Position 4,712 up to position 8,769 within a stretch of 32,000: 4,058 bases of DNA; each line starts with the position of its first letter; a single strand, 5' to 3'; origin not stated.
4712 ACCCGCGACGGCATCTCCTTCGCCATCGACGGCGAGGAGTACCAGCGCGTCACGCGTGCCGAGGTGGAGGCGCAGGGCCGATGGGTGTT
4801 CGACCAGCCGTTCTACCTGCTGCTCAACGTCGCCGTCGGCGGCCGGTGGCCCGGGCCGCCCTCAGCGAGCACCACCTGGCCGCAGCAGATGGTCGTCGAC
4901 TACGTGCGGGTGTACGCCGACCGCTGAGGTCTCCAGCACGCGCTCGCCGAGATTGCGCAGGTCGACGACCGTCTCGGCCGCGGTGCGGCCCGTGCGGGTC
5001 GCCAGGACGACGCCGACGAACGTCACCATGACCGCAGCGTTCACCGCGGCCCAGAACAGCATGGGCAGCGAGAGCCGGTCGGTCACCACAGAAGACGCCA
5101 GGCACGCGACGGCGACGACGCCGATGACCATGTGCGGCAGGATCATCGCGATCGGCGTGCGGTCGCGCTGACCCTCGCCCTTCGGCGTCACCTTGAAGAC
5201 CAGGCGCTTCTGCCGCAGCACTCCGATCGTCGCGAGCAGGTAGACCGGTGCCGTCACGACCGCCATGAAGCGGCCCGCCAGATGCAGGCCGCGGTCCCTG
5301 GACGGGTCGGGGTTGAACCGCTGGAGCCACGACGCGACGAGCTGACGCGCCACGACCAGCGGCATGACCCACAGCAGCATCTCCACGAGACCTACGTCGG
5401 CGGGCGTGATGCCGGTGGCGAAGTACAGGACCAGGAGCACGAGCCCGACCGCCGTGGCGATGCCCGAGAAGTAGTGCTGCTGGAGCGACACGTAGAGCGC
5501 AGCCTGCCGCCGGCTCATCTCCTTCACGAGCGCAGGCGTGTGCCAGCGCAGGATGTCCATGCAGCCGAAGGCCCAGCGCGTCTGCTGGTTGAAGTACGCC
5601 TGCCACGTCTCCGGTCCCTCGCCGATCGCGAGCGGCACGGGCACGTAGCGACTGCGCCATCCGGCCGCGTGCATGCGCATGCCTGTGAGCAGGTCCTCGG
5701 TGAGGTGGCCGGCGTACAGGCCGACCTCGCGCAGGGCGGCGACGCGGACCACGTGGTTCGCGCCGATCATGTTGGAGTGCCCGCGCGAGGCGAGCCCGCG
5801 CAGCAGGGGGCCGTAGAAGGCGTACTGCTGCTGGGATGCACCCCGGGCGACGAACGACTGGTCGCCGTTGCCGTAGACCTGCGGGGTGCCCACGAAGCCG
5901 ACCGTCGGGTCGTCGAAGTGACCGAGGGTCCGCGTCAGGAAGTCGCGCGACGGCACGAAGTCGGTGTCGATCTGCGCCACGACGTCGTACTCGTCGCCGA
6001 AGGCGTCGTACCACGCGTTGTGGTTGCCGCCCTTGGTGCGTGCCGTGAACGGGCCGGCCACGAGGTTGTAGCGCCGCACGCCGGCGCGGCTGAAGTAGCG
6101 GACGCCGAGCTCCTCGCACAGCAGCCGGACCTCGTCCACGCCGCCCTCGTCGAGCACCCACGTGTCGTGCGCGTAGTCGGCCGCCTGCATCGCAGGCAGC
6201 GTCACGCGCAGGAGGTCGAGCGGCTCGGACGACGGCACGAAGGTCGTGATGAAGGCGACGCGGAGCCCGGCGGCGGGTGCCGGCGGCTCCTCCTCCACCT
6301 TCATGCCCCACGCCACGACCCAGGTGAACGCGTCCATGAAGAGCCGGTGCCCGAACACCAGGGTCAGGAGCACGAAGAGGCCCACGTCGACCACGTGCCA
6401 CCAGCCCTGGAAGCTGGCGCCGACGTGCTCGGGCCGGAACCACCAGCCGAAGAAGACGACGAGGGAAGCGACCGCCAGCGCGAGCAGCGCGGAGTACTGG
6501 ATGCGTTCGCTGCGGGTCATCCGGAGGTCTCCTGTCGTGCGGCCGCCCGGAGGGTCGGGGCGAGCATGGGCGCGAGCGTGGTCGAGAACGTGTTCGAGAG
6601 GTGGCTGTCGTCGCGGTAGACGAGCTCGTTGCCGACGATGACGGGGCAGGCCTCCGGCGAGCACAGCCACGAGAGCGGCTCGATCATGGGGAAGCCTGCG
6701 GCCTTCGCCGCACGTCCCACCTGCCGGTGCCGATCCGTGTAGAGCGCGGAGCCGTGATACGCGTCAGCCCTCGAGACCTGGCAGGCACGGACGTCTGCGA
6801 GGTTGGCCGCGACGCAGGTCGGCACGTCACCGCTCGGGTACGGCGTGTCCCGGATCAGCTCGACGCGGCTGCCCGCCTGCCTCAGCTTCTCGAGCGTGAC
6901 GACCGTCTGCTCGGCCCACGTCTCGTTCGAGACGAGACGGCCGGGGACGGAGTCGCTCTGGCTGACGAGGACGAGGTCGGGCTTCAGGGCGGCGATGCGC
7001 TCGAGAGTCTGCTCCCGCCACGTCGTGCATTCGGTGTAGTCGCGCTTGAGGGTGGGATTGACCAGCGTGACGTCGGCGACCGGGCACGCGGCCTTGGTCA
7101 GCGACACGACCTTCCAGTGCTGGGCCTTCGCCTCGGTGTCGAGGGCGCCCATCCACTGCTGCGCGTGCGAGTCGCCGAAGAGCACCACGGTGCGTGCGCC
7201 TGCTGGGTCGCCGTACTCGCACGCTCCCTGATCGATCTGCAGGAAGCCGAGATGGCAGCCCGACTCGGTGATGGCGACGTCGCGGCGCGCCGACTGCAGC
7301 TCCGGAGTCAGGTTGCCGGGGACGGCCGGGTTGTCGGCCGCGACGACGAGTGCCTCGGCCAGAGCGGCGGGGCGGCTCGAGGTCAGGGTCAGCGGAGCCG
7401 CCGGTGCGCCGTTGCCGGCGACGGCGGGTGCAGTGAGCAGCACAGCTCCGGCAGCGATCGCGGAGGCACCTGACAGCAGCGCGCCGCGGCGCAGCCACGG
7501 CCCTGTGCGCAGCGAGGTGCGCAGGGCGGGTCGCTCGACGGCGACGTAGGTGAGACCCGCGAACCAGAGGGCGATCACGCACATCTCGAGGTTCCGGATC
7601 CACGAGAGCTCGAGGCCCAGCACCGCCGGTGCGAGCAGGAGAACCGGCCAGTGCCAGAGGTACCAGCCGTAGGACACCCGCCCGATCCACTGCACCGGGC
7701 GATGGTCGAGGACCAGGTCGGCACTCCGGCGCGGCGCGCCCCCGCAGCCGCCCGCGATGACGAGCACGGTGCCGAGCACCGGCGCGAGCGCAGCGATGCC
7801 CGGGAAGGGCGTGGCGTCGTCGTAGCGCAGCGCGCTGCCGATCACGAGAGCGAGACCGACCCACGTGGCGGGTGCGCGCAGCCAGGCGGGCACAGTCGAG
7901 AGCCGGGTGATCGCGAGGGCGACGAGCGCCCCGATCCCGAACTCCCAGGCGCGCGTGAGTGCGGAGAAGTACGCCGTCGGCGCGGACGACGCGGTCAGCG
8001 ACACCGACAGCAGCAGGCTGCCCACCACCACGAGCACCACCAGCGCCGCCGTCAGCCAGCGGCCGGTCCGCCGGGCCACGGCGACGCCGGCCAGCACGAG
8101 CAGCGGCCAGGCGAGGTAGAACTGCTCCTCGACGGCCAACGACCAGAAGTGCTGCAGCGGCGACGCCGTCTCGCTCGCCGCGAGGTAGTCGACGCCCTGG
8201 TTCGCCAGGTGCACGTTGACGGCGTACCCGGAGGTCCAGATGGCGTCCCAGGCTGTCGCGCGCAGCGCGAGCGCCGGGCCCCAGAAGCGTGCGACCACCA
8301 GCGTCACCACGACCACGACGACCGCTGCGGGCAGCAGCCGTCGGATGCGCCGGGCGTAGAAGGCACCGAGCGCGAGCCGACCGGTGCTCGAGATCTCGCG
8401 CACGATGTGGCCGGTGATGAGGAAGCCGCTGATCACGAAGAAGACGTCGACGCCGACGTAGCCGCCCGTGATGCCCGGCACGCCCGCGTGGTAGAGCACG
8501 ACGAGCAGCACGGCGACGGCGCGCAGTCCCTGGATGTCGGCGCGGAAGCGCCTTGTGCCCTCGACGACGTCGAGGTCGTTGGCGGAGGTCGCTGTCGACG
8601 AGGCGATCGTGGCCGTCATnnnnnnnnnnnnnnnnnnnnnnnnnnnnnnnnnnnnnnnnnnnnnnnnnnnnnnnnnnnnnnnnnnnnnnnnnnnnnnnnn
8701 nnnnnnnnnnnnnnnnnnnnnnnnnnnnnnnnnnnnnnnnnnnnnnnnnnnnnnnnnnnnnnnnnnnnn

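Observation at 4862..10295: Translationally coupled GT2 / AT3-SGNH / GT2 operon: candidate synthase for an O-acylated beta-glucan with two divergent catalytic subunits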

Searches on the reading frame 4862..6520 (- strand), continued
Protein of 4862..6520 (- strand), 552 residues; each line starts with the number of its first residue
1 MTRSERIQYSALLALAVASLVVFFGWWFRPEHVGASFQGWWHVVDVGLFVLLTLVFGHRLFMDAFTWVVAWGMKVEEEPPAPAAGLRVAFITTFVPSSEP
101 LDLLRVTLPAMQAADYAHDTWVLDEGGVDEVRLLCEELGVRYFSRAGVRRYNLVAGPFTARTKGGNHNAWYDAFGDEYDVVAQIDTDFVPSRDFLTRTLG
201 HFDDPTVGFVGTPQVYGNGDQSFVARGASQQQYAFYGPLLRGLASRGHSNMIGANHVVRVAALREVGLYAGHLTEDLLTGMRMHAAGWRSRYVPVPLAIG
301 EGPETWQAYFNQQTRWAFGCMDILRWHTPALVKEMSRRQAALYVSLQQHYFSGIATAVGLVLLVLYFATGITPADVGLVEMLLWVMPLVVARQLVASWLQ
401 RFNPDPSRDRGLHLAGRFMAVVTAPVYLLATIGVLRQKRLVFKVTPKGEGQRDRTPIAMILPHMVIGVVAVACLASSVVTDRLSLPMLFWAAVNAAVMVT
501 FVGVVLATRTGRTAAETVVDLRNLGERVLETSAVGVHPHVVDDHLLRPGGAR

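Call 84: find_homologous_proteins(query=L014:8001-11201:+, region=1-1066)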
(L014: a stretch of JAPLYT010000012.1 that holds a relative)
Query L014:8001-11201:+, residues 1-1066 (1066 aa): 458 proteins with E <= 0.001 among 8000 candidates; the best 120 are listed.
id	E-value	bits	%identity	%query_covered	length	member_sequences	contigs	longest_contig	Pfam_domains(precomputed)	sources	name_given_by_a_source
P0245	0.0e+0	2469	100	100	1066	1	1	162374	PF13632.13,PF13506.14,PF13641.13,PF03552.21,PF00535.33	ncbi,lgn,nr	ncbi:MAG: glycosyltransferase [Candidatus Saccharibacteria bacterium]|nr:glycosyltransferase [Candid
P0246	0.0e+0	1637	64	98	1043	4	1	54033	PF13632.13,PF13506.14,PF13641.13,PF03552.21,PF00535.33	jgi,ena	-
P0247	0.0e+0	1582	63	99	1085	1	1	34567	PF13632.13,PF13506.14,PF13641.13,PF03552.21,PF00535.33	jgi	jgi:cellulose synthase (UDP-forming)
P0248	0.0e+0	1574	63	98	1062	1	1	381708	PF13632.13,PF13506.14,PF13641.13,PF03552.21,PF00535.33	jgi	jgi:cellulose synthase (UDP-forming)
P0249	0.0e+0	1568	62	98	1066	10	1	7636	PF13632.13,PF13506.14,PF13641.13,PF03552.21,PF00535.33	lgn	-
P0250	0.0e+0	1565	63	98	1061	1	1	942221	PF13632.13,PF13506.14,PF13641.13,PF03552.21,PF00535.33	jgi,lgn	jgi:cellulose synthase (UDP-forming)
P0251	0.0e+0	1540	61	99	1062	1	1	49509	PF13632.13,PF13506.14,PF13641.13,PF03552.21,PF00535.33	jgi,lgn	jgi:cellulose synthase (UDP-forming)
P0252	0.0e+0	1533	60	99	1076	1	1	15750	PF13632.13,PF13506.14,PF13641.13,PF03552.21,PF00535.33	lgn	-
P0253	0.0e+0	1522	61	98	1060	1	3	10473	PF13632.13,PF13506.14,PF13641.13,PF03552.21,PF00535.33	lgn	-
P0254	0.0e+0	1497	60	98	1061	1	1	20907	PF13632.13,PF13506.14,PF13641.13,PF03552.21,PF00535.33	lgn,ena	-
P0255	0.0e+0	1491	61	98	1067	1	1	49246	PF13632.13,PF13506.14,PF13641.13,PF03552.21,PF00535.33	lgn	-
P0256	0.0e+0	1480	61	96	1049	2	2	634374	PF13632.13,PF13506.14,PF13641.13,PF03552.21,PF00535.33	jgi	-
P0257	0.0e+0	1432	59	98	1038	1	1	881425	PF13632.13,PF13506.14,PF13641.13,PF03552.21,PF00535.33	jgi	jgi:cellulose synthase (UDP-forming)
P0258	0.0e+0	1430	59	98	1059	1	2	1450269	PF13632.13,PF13506.14,PF13641.13,PF03552.21,PF00535.33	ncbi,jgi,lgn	-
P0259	0.0e+0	1423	58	98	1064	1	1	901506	PF13632.13,PF13506.14,PF13641.13,PF03552.21,PF00535.33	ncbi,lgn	-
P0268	0.0e+0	1348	57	96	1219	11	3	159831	PF13632.13,PF13506.14,PF13641.13,PF03552.21,PF00535.33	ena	-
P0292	3.1e-209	716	60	48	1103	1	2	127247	PF13632.13,PF13641.13,PF03552.21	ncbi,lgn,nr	ncbi:MAG: glycosyltransferase [bacterium]|nr:glycosyltransferase [bacterium]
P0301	8.7e-204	697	57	50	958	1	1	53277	PF13632.13,PF13506.14,PF13641.13,PF01270.24,PF00535.33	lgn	-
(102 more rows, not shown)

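Call 99: search_protein_families(library=pfam, proteins=[P0245, P0292, P0301, P0268], max_evalue=0.0001)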
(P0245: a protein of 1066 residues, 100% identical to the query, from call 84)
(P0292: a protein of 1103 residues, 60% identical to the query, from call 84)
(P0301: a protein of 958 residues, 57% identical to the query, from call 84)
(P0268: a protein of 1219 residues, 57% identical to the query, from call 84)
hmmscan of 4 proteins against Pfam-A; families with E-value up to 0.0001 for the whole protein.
P0245 (1066 aa): 5 families
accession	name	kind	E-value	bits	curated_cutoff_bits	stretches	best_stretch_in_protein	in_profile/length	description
PF13632.12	Glyco_trans_2_3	-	1.3e-43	149.6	27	2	720-911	2-180/198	Glycosyl transferase family group 2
PF13641.12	Glyco_tranf_2_3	-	9.8e-35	121.1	27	2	678-861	44-230/230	Glycosyltransferase like family 2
PF13506.12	Glyco_transf_21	-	6e-23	81.6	21.7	2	694-858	8-172/174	Glycosyl transferase family 21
PF00535.33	Glycos_transf_2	-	3.7e-21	76.2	23.3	1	639-806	2-166/168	Glycosyl transferase family 2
PF03552.20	Cellulose_synt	-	8.5e-19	68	24.7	2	270-340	420-492/722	Cellulose synthase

P0292 (1103 aa): 4 families
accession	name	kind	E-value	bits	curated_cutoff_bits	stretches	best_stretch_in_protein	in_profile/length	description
PF13632.12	Glyco_trans_2_3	-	8.8e-20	71.8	27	1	186-390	2-189/198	Glycosyl transferase family group 2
PF13641.12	Glyco_tranf_2_3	-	3.9e-15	56.9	27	1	97-324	4-230/230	Glycosyltransferase like family 2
PF03552.20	Cellulose_synt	-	1e-10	41.3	24.7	1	276-481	420-640/722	Cellulose synthase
PF13506.12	Glyco_transf_21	-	1.3e-07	31.7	21.7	1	182-322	30-173/174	Glycosyl transferase family 21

P0301 (958 aa): 5 families
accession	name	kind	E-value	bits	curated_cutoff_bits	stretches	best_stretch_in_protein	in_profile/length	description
PF01270.23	Glyco_hydro_8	-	7.4e-45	153.9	24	1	603-924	25-329/341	Glycosyl hydrolases family 8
PF13632.12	Glyco_trans_2_3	-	5e-24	85.6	27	1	199-384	2-193/198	Glycosyl transferase family group 2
PF00535.33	Glycos_transf_2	-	1.7e-16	61.1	23.3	1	118-286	2-167/168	Glycosyl transferase family 2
PF13641.12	Glyco_tranf_2_3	-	1.6e-15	58.2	27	1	118-338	5-228/230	Glycosyltransferase like family 2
PF13506.12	Glyco_transf_21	-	3.6e-11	43.3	21.7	1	173-337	8-172/174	Glycosyl transferase family 21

P0268 (1219 aa): 5 families
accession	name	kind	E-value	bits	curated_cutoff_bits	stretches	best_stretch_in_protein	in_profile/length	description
PF13632.12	Glyco_trans_2_3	-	3.2e-41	141.8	27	2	717-902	1-172/198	Glycosyl transferase family group 2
PF13641.12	Glyco_tranf_2_3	-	3.2e-40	139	27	2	637-859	5-230/230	Glycosyltransferase like family 2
PF00535.33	Glycos_transf_2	-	3e-30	105.8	23.3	2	637-805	2-167/168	Glycosyl transferase family 2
PF13506.12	Glyco_transf_21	-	7.5e-25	87.8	21.7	2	695-856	11-172/174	Glycosyl transferase family 21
PF03552.20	Cellulose_synt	-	4.8e-13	49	24.7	2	282-364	420-508/722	Cellulose synthase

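Call 101: search_protein_representatives(protein=L014:8001-11201:+)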
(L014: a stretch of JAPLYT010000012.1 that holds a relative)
Query: 1066 residues. Proteins with E-value up to 0.001 (for the whole library): 9145; up to 1e-10: 4938; up to 1e-30: 1301. The best 150 are listed.
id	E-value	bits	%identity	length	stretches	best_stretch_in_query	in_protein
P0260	0.0e+00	1406.8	58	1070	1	11-1042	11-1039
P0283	3.9e-297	1004.9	50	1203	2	8-557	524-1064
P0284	4.3e-284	961.7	44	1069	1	8-1047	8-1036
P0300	2.5e-204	697.6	58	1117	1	14-535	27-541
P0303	5.6e-204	696.4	38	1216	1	3-1045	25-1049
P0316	6.7e-199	679.6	55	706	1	8-530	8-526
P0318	1.5e-198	678.5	53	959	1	530-1061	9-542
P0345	1.0e-188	645.9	60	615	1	590-1045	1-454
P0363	7.2e-184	629.9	54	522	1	545-1042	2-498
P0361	2.1e-168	578.6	52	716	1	550-1044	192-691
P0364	6.3e-162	557.2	49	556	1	546-1047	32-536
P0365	3.7e-157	541.4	49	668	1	544-1048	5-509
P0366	1.6e-156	539.3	48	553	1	6-511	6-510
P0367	1.1e-155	536.5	48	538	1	6-509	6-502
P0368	1.6e-155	536.0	49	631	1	14-500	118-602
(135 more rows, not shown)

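Call 106: search_dna_similar(query=window:4862-6520:-, collection=plasmids, mode=protein, max_rows=25, max_evalue=1e-20)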
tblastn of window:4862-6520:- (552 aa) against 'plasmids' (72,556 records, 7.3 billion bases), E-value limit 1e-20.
Records with a match: 454; places in all: 553; records where one place covers at least 80% of the query: 80.
Best place of each record, by identity: <60% 454.
By first word of the organism name: Escherichia 129; Rhizobium 105; Sinorhizobium 96; Bradyrhizobium 27; Ensifer 15; Klebsiella 11; Azospirillum 7; Sulfitobacter 5; Caballeronia 5; Phyllobacterium 4; and 29 more.
By predicted mobility (MOB-suite, as given by PLSDB): non-mobilizable 236; mobilizable 147; conjugative 71.
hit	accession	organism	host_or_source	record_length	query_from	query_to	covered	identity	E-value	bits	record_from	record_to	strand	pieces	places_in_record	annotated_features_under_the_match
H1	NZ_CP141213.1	Sinorhizobium meliloti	alfalfa,Isolate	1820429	1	517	94%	29.7%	2e-42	170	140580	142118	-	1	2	none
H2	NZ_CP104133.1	Sinorhizobium sp. K101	Phaseolus vulgaris,cell ...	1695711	1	517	94%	29.5%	1e-41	168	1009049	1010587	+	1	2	none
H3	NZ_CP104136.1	Sinorhizobium sp. C101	Phaseolus vulgaris,cell ...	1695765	1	517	94%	29.5%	1e-41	168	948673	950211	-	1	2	record has no annotation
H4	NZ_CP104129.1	Sinorhizobium sp. M103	Phaseolus vulgaris,cell ...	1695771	1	517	94%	29.5%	1e-41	168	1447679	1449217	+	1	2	none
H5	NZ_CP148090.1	Sinorhizobium meliloti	Medicago sativa,cell culture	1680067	1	517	94%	29.5%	9e-41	165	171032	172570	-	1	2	none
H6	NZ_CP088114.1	Sinorhizobium meliloti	cell culture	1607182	1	517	94%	29.5%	1e-40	165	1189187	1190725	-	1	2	none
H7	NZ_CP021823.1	Sinorhizobium meliloti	Medicago truncatula,Single Cell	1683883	1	517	94%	29.5%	2e-40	165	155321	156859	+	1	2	none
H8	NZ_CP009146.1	Sinorhizobium meliloti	Medicago orbicularis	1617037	1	517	94%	29.5%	2e-40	164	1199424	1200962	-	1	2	none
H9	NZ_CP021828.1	Sinorhizobium meliloti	Medicago truncatula,Single Cell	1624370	1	517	94%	29.5%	2e-40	164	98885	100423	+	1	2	none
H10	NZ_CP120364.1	Sinorhizobium kummerowiae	Kummerowia stipulacea,Pure culture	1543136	1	517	94%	29.5%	3e-40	164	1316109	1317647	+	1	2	none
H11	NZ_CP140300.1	Sinorhizobium kummerowiae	Kummerowia stipulacea,Pure culture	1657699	1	517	94%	29.5%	3e-40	164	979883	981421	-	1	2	none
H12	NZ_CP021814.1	Sinorhizobium meliloti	Medicago truncatula,Single Cell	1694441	1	517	94%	29.5%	3e-40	164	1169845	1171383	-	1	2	none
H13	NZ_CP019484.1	Sinorhizobium meliloti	alfalfa,whole organism,alfalfa nodule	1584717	1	517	94%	29.5%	4e-40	164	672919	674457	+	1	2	none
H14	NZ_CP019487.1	Sinorhizobium meliloti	alfalfa,single cell,nitrogen fixing ...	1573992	1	517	94%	28.8%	1e-35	150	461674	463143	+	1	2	none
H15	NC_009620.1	Sinorhizobium medicae WSM419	-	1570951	1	467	85%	30.5%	1e-41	168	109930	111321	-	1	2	none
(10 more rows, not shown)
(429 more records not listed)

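Call 107: get_annotated_region(hit=H7, flank=5000)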
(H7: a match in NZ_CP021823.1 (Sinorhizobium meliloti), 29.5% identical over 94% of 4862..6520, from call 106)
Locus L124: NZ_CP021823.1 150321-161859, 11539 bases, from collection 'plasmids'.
description: Sinorhizobium meliloti strain KH46 plasmid psymB, complete sequence
organism: Sinorhizobium meliloti (NCBI taxid 382)
taxonomy: Bacteria; Pseudomonadota; Alphaproteobacteria; Hyphomicrobiales; Rhizobiaceae; Sinorhizobium; Sinorhizobium meliloti
host: -; source: Medicago truncatula,Single Cell; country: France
typing (MOB-suite, as given by PLSDB): mobilizable; relaxase MOBQ
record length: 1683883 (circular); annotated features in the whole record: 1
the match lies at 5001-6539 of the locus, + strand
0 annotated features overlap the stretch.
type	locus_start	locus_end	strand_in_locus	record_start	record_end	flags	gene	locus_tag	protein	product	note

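Call 109: search_protein_families(library=pfam, proteins=[L124:2903-3949:+, L124:3847-4935:+, L124:4842-6797:+, L124:6628-7416:+, L124:7413-8390:+], max_evalue=0.001)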
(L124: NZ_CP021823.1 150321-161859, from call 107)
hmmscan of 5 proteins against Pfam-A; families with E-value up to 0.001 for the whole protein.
L124:2903-3949:+ (348 aa): 6 families
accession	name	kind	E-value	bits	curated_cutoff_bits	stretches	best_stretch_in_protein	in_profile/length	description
PF01370.27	Epimerase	-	2.1e-52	178.3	20.9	1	31-258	1-230/240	NAD dependent epimerase/dehydratase family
PF16363.11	GDP_Man_Dehyd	-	4.1e-50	171.6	27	1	32-328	1-331/332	GDP-mannose 4,6 dehydratase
PF02719.21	Polysacc_synt_2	-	1.5e-06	28.1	20.2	0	31-136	1-121/293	Polysaccharide biosynthesis protein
PF01073.25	3Beta_HSD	-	1.9e-06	27.6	22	1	32-246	1-222/280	3-beta hydroxysteroid dehydrogenase/isomerase family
PF04321.23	RmlD_sub_bind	-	2.2e-06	27.4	27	1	30-291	2-238/287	RmlD substrate binding domain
PF07993.18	NAD_binding_4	-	1.3e-05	24.9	20.1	0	33-58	1-29/258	Male sterility protein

L124:3847-4935:+ (362 aa): 7 families
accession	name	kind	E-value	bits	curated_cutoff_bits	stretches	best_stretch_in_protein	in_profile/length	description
PF01370.27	Epimerase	-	2.2e-61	207.8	20.9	1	40-288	1-240/240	NAD dependent epimerase/dehydratase family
PF16363.11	GDP_Man_Dehyd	-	2.2e-50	172.4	27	1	41-344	1-325/332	GDP-mannose 4,6 dehydratase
PF01073.25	3Beta_HSD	-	7.4e-18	65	22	1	41-278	1-234/280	3-beta hydroxysteroid dehydrogenase/isomerase family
PF04321.23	RmlD_sub_bind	-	8.1e-15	55.1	27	1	39-193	2-141/287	RmlD substrate binding domain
PF02719.21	Polysacc_synt_2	-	2.4e-13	50.4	20.2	1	40-209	1-173/293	Polysaccharide biosynthesis protein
PF07993.18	NAD_binding_4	-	8.3e-07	28.9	20.1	1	100-199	86-199/258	Male sterility protein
PF13460.12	NAD_binding_10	-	5.4e-05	23.6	27.2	1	44-204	1-143/184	NAD(P)H-binding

L124:4842-6797:+ (651 aa): 4 families
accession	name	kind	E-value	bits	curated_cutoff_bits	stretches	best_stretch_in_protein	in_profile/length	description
PF13632.12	Glyco_trans_2_3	-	2.3e-15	57.4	27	1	224-427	2-183/198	Glycosyl transferase family group 2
PF13641.12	Glyco_tranf_2_3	-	8.4e-14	52.6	27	1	133-362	5-229/230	Glycosyltransferase like family 2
PF13506.12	Glyco_transf_21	-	3.3e-13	49.9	21.7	1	219-362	29-174/174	Glycosyl transferase family 21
PF03552.20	Cellulose_synt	-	8.3e-05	21.7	24.7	1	296-441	401-551/722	Cellulose synthase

L124:6628-7416:+ (262 aa): 1 family
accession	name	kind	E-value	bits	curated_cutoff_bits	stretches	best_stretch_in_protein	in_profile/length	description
PF06191.17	DUF995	-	7.1e-59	198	20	1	90-227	2-140/140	Protein of unknown function (DUF995)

L124:7413-8390:+ (325 aa): 1 family
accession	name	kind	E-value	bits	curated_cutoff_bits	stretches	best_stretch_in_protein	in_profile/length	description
PF02156.21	Glyco_hydro_26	-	6.6e-07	29.4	20.2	1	146-227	151-236/311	Glycosyl hydrolase family 26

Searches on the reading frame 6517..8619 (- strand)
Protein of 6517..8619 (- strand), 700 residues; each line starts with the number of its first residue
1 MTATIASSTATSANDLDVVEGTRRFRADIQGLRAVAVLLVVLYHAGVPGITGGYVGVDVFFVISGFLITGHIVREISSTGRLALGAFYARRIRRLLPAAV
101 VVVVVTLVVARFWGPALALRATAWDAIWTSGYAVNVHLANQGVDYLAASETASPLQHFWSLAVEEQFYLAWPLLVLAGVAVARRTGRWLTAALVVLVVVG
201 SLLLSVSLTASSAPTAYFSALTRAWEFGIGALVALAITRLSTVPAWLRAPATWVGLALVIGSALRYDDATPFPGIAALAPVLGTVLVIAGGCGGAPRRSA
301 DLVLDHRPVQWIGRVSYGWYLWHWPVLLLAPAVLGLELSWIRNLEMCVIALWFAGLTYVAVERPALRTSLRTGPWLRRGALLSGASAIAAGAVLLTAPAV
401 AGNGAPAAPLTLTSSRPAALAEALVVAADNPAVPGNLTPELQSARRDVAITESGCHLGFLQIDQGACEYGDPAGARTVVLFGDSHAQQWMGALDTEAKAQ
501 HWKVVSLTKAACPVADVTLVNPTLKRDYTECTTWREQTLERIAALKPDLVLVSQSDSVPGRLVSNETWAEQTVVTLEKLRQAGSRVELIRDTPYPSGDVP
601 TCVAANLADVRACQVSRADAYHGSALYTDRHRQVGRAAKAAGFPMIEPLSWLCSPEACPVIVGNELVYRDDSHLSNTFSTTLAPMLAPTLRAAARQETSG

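Call 6: search_protein_families(library=pfam, proteins=[window:6517-8619:-], max_evalue=0.01)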
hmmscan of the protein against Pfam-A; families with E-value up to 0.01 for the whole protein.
window:6517-8619:- (700 aa): 2 families
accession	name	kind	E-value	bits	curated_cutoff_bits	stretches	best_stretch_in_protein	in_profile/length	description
PF19040.6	SGNH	-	7.3e-35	121.3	27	1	455-688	2-248/248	SGNH domain (fused to AT3 domains)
PF01757.29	Acyl_transf_3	-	4.3e-31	108.6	31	1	27-356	2-323/326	Acyltransferase domain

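Call 7: search_protein_families(library=ncbifam, proteins=[window:6517-8619:-], max_evalue=0.01)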
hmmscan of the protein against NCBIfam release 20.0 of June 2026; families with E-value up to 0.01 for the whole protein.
window:6517-8619:- (700 aa): 1 family
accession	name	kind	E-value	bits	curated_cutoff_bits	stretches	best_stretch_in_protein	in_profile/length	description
NF058601.1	ActlTfSucTMsmeg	equivalog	1.3e-85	288.3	1275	1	18-693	24-719/723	acetyltransferase SucT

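Call 57: search_solved_structures(query=window:6517-8619:-, max_evalue=0.01)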
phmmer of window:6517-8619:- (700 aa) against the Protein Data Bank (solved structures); distinct sequences matched with E-value up to 0.01: 0.
